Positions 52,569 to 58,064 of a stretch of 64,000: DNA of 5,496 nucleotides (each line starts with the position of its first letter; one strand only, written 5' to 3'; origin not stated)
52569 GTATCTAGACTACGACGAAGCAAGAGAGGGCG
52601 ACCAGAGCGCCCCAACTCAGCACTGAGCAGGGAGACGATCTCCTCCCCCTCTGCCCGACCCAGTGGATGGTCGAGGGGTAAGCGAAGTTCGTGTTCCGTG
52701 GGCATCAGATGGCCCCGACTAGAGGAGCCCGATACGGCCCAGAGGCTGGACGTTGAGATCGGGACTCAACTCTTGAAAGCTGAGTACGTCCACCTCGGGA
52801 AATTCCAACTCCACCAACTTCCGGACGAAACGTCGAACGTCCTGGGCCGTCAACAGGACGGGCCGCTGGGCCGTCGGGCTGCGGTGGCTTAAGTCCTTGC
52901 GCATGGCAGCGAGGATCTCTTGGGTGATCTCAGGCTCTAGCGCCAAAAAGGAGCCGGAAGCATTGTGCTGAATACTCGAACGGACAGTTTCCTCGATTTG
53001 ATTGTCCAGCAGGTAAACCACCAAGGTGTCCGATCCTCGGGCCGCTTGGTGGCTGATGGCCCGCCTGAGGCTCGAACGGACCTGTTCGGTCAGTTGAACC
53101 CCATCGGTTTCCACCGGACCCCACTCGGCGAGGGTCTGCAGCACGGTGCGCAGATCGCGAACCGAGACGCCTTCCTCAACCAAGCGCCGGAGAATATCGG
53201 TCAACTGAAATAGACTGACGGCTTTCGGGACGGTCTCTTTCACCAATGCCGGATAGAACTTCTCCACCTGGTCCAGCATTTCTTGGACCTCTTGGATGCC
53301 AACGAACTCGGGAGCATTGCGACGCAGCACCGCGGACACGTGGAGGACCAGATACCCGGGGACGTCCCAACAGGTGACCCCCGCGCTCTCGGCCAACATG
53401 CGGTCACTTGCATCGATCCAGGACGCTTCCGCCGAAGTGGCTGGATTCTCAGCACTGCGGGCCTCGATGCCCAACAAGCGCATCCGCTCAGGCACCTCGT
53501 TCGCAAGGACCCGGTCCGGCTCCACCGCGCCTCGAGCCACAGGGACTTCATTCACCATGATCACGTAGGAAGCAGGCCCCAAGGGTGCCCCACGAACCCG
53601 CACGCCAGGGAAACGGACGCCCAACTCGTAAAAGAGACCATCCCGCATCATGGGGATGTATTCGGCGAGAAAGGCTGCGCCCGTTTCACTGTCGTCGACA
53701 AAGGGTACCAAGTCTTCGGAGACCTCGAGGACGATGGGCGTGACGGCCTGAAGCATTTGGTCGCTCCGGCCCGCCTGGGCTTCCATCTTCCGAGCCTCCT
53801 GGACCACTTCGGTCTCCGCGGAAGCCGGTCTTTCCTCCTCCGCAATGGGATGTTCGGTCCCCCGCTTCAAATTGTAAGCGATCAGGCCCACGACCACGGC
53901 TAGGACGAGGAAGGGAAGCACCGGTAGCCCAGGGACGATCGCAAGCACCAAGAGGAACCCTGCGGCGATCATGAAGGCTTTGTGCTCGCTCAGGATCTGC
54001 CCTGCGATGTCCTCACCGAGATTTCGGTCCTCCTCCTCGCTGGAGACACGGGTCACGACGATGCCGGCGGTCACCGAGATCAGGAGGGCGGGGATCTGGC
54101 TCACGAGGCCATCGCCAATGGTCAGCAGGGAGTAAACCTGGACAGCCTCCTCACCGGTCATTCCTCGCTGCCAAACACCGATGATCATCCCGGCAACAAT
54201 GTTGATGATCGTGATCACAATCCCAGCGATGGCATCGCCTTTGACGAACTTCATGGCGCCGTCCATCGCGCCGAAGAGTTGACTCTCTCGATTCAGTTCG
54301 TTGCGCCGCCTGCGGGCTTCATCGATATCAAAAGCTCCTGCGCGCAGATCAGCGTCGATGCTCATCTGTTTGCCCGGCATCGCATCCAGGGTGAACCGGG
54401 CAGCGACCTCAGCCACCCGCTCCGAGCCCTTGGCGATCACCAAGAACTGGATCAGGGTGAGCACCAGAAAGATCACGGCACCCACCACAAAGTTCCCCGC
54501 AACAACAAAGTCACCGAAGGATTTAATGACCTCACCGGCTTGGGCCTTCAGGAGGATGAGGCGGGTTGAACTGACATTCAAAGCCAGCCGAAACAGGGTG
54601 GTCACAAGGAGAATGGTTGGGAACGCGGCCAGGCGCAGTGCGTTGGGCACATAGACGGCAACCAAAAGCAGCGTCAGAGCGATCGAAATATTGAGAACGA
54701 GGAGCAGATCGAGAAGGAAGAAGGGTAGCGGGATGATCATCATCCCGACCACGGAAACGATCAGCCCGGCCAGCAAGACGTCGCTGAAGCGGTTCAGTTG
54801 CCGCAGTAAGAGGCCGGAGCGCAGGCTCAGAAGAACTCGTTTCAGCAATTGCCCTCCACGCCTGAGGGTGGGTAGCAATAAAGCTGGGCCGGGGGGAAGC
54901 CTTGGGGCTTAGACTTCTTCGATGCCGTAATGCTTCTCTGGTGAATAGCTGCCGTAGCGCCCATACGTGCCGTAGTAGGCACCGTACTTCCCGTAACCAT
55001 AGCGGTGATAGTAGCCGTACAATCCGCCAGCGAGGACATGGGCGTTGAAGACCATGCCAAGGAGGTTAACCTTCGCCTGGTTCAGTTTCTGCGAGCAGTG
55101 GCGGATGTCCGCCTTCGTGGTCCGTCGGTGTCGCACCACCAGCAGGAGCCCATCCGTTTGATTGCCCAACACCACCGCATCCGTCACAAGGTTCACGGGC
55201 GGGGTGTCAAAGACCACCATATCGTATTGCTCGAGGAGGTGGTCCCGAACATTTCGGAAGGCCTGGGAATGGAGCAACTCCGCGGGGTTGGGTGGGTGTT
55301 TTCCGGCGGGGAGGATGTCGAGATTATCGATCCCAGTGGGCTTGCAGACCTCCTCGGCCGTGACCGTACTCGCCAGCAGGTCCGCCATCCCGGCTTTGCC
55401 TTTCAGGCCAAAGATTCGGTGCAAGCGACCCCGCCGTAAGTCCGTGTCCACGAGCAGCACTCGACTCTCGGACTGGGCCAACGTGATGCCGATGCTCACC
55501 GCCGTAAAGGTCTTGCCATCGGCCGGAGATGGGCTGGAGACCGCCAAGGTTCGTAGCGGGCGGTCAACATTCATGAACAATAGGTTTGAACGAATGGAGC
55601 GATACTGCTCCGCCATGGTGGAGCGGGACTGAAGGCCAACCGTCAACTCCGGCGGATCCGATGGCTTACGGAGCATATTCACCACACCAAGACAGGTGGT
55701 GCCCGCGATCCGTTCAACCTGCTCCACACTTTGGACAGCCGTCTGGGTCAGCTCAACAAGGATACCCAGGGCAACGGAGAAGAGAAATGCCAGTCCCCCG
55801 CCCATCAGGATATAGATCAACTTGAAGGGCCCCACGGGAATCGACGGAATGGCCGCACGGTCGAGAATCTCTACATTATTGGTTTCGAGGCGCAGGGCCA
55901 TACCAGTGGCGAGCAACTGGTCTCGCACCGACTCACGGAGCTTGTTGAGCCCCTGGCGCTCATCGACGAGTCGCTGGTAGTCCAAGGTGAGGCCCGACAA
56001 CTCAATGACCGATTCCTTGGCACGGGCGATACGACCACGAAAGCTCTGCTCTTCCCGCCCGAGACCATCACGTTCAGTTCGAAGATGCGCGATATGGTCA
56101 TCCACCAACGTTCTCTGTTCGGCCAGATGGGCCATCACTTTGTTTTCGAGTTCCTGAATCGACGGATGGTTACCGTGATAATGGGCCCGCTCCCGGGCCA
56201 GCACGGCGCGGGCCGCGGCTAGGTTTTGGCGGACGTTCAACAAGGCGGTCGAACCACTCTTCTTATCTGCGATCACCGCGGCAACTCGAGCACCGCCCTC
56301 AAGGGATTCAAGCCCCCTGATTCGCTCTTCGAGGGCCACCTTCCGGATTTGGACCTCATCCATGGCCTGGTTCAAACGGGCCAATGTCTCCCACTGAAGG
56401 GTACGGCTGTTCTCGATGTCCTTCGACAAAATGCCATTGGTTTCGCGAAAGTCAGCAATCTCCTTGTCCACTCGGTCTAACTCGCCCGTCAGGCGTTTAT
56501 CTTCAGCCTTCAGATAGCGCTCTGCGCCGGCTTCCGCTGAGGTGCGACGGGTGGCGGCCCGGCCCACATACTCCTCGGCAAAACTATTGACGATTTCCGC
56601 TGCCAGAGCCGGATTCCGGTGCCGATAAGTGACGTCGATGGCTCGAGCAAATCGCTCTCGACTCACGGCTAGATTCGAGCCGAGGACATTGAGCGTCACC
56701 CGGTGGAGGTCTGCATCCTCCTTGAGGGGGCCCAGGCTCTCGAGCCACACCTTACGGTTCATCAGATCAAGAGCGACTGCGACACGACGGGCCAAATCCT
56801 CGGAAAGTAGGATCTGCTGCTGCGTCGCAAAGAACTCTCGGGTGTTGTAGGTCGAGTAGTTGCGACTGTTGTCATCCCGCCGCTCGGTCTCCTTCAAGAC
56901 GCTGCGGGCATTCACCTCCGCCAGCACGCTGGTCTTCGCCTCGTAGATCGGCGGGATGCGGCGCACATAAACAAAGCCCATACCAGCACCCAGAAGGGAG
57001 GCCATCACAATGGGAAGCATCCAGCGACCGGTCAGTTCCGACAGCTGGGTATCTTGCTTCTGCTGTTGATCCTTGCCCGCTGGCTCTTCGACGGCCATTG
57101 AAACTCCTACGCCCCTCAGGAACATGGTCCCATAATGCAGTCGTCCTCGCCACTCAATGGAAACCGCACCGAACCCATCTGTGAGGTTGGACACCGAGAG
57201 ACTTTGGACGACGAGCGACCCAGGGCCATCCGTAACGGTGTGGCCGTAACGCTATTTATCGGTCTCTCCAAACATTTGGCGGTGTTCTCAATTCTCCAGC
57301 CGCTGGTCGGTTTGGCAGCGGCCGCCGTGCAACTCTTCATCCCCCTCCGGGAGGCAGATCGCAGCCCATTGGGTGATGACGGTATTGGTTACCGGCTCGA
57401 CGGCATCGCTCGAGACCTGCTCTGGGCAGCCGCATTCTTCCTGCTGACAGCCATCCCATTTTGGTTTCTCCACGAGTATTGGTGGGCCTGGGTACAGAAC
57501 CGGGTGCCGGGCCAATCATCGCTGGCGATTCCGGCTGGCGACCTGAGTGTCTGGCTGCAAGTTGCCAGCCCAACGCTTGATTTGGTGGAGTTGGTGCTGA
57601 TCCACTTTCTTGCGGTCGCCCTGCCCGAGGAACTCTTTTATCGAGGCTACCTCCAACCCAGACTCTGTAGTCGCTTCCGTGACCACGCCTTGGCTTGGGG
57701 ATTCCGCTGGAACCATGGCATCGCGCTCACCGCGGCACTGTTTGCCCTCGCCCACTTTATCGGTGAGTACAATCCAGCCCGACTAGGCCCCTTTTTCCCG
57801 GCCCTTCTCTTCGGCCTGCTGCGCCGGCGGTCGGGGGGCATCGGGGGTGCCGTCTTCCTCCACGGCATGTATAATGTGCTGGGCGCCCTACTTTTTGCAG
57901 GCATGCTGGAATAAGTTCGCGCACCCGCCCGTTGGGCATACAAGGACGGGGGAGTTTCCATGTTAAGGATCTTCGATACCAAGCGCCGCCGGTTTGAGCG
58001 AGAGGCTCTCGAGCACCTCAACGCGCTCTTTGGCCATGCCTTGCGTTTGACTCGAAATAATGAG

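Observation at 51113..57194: Orphan FlhA/SctV (FHIPEP) export-gate homolog sandwiched between a Wzc-type tyrosine autokinase and a FAD oxidoreductase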

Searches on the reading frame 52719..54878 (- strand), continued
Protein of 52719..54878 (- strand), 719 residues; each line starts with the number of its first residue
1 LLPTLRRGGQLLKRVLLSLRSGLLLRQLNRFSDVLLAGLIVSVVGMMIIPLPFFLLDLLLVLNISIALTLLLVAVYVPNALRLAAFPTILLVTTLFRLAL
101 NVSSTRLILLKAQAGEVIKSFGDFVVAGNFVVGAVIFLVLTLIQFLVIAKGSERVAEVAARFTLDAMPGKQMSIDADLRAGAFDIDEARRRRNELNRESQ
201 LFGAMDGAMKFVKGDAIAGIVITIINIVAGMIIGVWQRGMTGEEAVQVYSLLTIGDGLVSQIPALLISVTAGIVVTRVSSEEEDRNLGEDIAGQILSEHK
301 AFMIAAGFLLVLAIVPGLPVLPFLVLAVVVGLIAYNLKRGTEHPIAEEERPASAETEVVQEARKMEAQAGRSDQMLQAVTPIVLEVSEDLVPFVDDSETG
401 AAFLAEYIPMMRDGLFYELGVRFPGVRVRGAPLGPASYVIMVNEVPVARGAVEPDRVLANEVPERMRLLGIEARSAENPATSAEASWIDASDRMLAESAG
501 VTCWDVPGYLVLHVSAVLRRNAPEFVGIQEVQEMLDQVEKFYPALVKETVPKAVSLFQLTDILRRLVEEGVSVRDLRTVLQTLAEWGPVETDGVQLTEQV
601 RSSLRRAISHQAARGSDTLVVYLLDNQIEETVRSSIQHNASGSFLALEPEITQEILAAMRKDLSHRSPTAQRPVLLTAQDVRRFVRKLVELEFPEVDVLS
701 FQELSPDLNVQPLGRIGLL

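Call 70: search_protein_families(library=ncbifam, proteins=[L086:4133-5131:-, L086:6402-6857:+, L086:6857-7378:+, L086:7719-8942:+, L086:9092-9868:+, L086:12206-13624:+, L169:12158-12964:+, L169:12964-13662:+, L176:10063-11223:+, L176:12901-14034:+], max_evalue=0.01)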
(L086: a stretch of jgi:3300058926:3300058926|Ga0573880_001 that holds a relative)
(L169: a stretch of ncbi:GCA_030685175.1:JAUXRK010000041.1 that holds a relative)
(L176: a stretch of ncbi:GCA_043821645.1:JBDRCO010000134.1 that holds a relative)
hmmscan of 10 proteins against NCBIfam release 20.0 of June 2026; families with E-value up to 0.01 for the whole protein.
L086:4133-5131:- (332 aa): 0 families

L086:6402-6857:+ (151 aa): 0 families

L086:6857-7378:+ (173 aa): 17 families
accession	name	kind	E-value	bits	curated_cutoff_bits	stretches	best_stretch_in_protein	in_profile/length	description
TIGR02552.1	LcrH_SycD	equivalog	1.4e-24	86.3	104.8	1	38-167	3-134/136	SycD/LcrH family type III secretion system chaperone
TIGR02917.1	PEP_TPR_lipo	equivalog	5.7e-10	37.7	312.2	1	66-156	580-670/899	XrtA/PEP-CTERM system TPR-repeat protein PrsT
NF052415.1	T3SS_chap_SctY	equivalog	1.1e-07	32.3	70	1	55-143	8-99/106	type III secretion apparatus assembly chaperone SctY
NF040959.1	MamA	equivalog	2e-07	30.7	200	1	64-164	48-148/204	magnetosome protein MamA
TIGR02521.1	type_IV_pilW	equivalog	5.4e-07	29.4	154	1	92-150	36-94/234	type IV pilus biogenesis/stability protein PilW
NF033762.1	social_mot_Tgl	equivalog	7.4e-07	28.8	225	1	53-142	136-225/252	social motility TPR repeat lipoprotein Tgl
TIGR04510.1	mod_pep_cyc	subfamily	8.6e-07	27.8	400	1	92-163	403-471/814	putative peptide modification system cyclase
NF033920.0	C39_PA2778_fam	equivalog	6.5e-06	25.7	150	1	66-150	169-253/255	PA2778 family cysteine peptidase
NF047558.1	TPR_END_plus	domain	2.5e-05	24.1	32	0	123-153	1-31/56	TPR end-of-group domain-containing protein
TIGR00990.1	3a0801s09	subfamily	0.00015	20.5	757.25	1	51-154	329-432/615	mitochondrial import receptor subunit TOM70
NF007302.0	PRK09782.1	equivalog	0.00015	19.9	1223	1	97-154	585-645/990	phage receptor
NF008520.0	PRK11447.1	equivalog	0.00049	18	858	1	36-121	252-337/1157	cellulose synthase complex outer membrane protein BcsC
NF052400.1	M48_BAM_BepA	equivalog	0.00054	18.9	570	1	62-146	316-400/483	beta-barrel assembly-enhancing protease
NF002725.1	PRK02603.1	equivalog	0.0011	19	143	1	87-139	72-124/173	photosystem I assembly protein Ycf3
NF008391.2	PRK11189.1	equivalog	0.0032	17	250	1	72-146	84-158/297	lipoprotein NlpI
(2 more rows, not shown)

L086:7719-8942:+ (407 aa): 0 families

L086:9092-9868:+ (258 aa): 16 families
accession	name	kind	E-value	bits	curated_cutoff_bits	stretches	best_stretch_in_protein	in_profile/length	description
TIGR02552.1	LcrH_SycD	equivalog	2.5e-26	92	104.8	1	93-222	3-132/136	SycD/LcrH family type III secretion system chaperone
TIGR02917.1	PEP_TPR_lipo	equivalog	4.8e-10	38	312.2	1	117-212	338-433/899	XrtA/PEP-CTERM system TPR-repeat protein PrsT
TIGR02521.1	type_IV_pilW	equivalog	6.1e-10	39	154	1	113-208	36-131/234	type IV pilus biogenesis/stability protein PilW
NF040959.1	MamA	equivalog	7e-09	35.4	200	1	110-208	73-171/204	magnetosome protein MamA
NF052415.1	T3SS_chap_SctY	equivalog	2.7e-06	27.9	70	1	104-169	2-67/106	type III secretion apparatus assembly chaperone SctY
TIGR00990.1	3a0801s09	subfamily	3.2e-06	26.1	757.25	1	153-208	376-431/615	mitochondrial import receptor subunit TOM70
NF008391.2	PRK11189.1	equivalog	6e-06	25.9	250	1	149-210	72-133/297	lipoprotein NlpI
NF011886.0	PRK15359.1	equivalog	4.7e-05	23.2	146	1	102-218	21-134/144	type III secretion system chaperone protein SscB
NF011859.0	PRK15331.1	equivalog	4.9e-05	23.5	184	1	105-227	37-152/165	type III secretion system translocator chaperone SicA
NF047558.1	TPR_END_plus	domain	0.00031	20.6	32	0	179-209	2-32/56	TPR end-of-group domain-containing protein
NF033762.1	social_mot_Tgl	equivalog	0.00088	18.7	225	1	100-200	127-228/252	social motility TPR repeat lipoprotein Tgl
TIGR02795.1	tol_pal_ybgF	equivalog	0.0014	19.2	90.1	0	113-202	7-95/119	tol-pal system protein YbgF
TIGR00540.1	TPR_hemY_coli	hypoth_equivalog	0.0014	17.5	142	0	114-165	332-382/385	heme biosynthesis-associated TPR protein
TIGR03939.1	PGA_TPR_OMP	equivalog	0.002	16.4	366.65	1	121-224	408-510/800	poly-beta-1,6 N-acetyl-D-glucosamine export porin PgaA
NF011721.1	PRK15174.1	equivalog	0.0036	15.6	1200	1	156-223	264-331/656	Vi polysaccharide transport protein VexE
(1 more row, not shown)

L086:12206-13624:+ (472 aa): 0 families

L169:12158-12964:+ (268 aa): 2 families
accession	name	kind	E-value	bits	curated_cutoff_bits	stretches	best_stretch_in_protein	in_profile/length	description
NF050053.1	CapPschTportKpsM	equivalog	3.5e-12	46.8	300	1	17-224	3-213/257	capsule polysaccharide transporter KpsM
NF050109.1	galactan_ABC_perm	equivalog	3e-09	36.8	380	1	16-227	21-226/272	galactan export ABC transporter permease subunit Wzm/RfbD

L169:12964-13662:+ (232 aa): 181 families (the best 25 are shown)
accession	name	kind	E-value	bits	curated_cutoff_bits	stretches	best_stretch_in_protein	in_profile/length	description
NF010065.0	PRK13545.1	equivalog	8.2e-51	173.3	538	1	10-224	8-219/549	teichoic acids export protein ATP-binding subunit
NF010066.0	PRK13546.1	equivalog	4.5e-45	154.1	320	1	7-224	5-219/264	teichoic acids export ABC transporter ATP-binding subunit TagH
NF050108.1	galactan_ABC_ATP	equivalog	1.4e-42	145.6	400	1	43-226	44-227/244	galactan export ABC transporter ATP-binding subunit Wzt/RfbE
TIGR01188.1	drrA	subfamily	3.4e-26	92.3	312.45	1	44-227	9-203/302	daunorubicin resistance ABC transporter, ATP-binding protein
TIGR01166.1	cbiO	subfamily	2.8e-24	85.6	211.8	2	40-90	4-54/190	cobalt ABC transporter, ATP-binding protein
NF007826.0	PRK10535.1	equivalog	9.7e-23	80.3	966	1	41-231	21-226/648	macrolide ABC transporter ATP-binding protein/permease MacB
NF010059.0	PRK13536.1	equivalog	6.4e-21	74.5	549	1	17-225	32-251/342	nodulation factor ABC transporter ATP-binding protein NodI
NF007082.0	PRK09536.1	equivalog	7.6e-21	74.6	537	2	42-90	17-65/402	corrinoid ABC transporter ATPase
NF040873.1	AztA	equivalog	8.4e-21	74.4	220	1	40-214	4-185/191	zinc ABC transporter ATP-binding protein AztA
NF010061.0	PRK13538.1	equivalog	3.9e-20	72.2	195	1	39-220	16-205/211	cytochrome c biogenesis heme-transporting ATPase CcmA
TIGR01189.1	ccmA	equivalog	6.4e-20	71.7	131.6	1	39-213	11-192/198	heme ABC exporter ATP-binding protein CcmA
NF010068.0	PRK13548.1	equivalog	8.1e-20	71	261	1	39-228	16-223/261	heme ABC transporter ATP-binding protein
NF007739.0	PRK10419.1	subfamily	1.3e-19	70.8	354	2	117-230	119-234/268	nickel ABC transporter ATP-binding protein NikE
NF010060.0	PRK13537.1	equivalog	1.6e-19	69.9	521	1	37-224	24-222/314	nodulation factor ABC transporter ATP-binding protein NodI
TIGR02673.1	FtsE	equivalog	2.1e-19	70.1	264.85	2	101-224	90-213/214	cell division ATP-binding protein FtsE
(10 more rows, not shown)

L176:10063-11223:+ (386 aa): 0 families

L176:12901-14034:+ (377 aa): 1 family
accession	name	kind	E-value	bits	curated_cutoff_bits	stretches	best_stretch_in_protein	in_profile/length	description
TIGR03429.1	arom_pren_DMATS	subfamily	1.4e-06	27.9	163.85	0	49-162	61-185/408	DMATS family aromatic prenyltransferase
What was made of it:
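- The ABC pair is KpsM/Wzm-like and TagH/Wzt-like (call 70).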

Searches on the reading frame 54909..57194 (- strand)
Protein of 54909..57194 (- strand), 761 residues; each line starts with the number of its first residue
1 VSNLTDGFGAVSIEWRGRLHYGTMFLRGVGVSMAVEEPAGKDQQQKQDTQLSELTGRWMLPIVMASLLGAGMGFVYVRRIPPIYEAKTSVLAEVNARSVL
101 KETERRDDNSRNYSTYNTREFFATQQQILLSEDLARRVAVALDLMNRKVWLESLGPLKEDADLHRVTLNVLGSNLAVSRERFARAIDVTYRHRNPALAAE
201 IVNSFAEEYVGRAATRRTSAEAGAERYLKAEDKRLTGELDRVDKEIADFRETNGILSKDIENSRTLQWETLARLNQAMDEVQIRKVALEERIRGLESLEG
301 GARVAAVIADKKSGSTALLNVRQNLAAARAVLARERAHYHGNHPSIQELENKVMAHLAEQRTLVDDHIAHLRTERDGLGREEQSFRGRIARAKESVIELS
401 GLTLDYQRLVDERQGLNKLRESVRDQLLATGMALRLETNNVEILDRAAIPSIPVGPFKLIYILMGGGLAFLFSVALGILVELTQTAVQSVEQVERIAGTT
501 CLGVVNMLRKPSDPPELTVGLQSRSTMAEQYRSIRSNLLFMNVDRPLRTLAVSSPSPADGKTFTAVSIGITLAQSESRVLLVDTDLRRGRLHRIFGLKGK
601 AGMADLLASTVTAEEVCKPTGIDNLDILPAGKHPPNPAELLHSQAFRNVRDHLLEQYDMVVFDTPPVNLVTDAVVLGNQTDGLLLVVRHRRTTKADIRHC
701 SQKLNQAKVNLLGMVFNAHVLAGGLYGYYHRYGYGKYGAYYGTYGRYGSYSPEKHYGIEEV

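Call 3: search_protein_families(library=pfam, proteins=[window:54909-57194:-])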
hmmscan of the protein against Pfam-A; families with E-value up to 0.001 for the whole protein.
window:54909-57194:- (761 aa): 5 families
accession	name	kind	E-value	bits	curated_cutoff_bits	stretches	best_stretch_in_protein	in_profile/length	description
PF13614.12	AAA_31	-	1.1e-08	35.7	27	1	559-671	13-133/177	AAA domain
PF02706.20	Wzz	-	2.4e-05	25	25.5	1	53-139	11-88/91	Chain length determinant protein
PF10609.15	ParA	-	0.00014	21.9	27.1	1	550-720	6-176/246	NUBPL iron-transfer P-loop NTPase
PF01656.29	CbiA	-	0.00023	21.6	25.4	0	560-599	11-49/125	CobQ/CobB/MinD/ParA nucleotide binding domain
PF13807.11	GNVR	-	0.00024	21.4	27.7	1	435-478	35-78/82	G-rich domain on putative tyrosine kinase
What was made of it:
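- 54909..57098 (-): Wzc-like polysaccharide co-polymerase / bacterial tyrosine (BY) autokinase, 729 aa. The longest ORF extends to 57194. Pfam Wzz, GNVR and AAA_31 (call 3).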

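Call 9: search_protein_families(library=ncbifam, proteins=[window:54909-57194:-])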
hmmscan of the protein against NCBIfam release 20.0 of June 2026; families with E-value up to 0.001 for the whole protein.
window:54909-57194:- (761 aa): 11 families
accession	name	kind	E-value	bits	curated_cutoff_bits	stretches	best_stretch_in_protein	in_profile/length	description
TIGR01005.1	eps_transp_fam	subfamily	1.4e-54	185.5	411.7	2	522-747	521-742/754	exopolysaccharide transport protein family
TIGR01007.1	eps_fam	subfamily_domain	1.4e-51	175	108.05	1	529-733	1-204/204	polysaccharide biosynthesis tyrosine autokinase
NF007350.0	PRK09841.1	equivalog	1.1e-47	162.6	1248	2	526-740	510-721/726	tyrosine-protein kinase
NF008568.0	PRK11519.1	equivalog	6.6e-47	160.1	1068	1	527-737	506-713/720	tyrosine-protein kinase Wzc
TIGR03018.1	pepcterm_TyrKin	hypoth_equivalog_domain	3.4e-42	144.1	230.65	1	522-717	6-207/207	XrtA-associated tyrosine autokinase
TIGR03029.1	EpsG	equivalog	4.6e-37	127.7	313.8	1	516-717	72-273/274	chain length determinant protein tyrosine kinase EpsG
TIGR03017.1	EpsF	equivalog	4.5e-23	81.7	422.75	1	120-504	67-442/444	chain length determinant protein EpsF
TIGR03007.1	pepcterm_ChnLen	equivalog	1.9e-19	69.3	278.85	2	167-361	105-291/498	XrtA system polysaccharide chain length determinant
TIGR01969.1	minD_arch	subfamily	1.8e-09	37.1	201.75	1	550-718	3-169/251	cell division ATPase MinD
TIGR01968.1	minD_bact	equivalog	2.8e-07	30.2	212.9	1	552-665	6-120/261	septum site-determining protein MinD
TIGR01006.1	polys_exp_MPA1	subfamily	0.00083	18.8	296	0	436-508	152-224/226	CspC family polysaccharide chain length determinant protein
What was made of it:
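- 54909..57098 (-): TIGR01007 at 175 bits, above the 108 cutoff (call 9).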

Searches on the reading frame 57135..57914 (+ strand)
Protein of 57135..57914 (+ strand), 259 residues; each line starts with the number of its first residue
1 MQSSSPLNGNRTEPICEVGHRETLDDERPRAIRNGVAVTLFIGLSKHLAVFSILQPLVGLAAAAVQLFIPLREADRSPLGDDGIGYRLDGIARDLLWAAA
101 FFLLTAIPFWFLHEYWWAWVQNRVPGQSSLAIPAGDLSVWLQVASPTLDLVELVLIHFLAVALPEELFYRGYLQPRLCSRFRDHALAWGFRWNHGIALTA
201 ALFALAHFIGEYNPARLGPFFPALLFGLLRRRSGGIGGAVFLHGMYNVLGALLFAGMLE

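Call 6: search_protein_families(library=pfam, proteins=[window:57135-57914:+], max_evalue=0.01)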
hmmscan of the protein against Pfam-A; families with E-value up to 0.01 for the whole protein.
window:57135-57914:+ (259 aa): 1 family
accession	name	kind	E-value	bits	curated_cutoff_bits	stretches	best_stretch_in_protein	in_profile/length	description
PF02517.21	Rce1-like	-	1.3e-14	54.7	22.4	1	153-249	7-93/93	Type II CAAX prenyl endopeptidase Rce1-like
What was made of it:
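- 57135..58568 (+): Rce1-like CAAX protease and an ECF sigma factor. They form the conserved right border of the locus, divergent from Wzc. Pfam hits (call 6).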
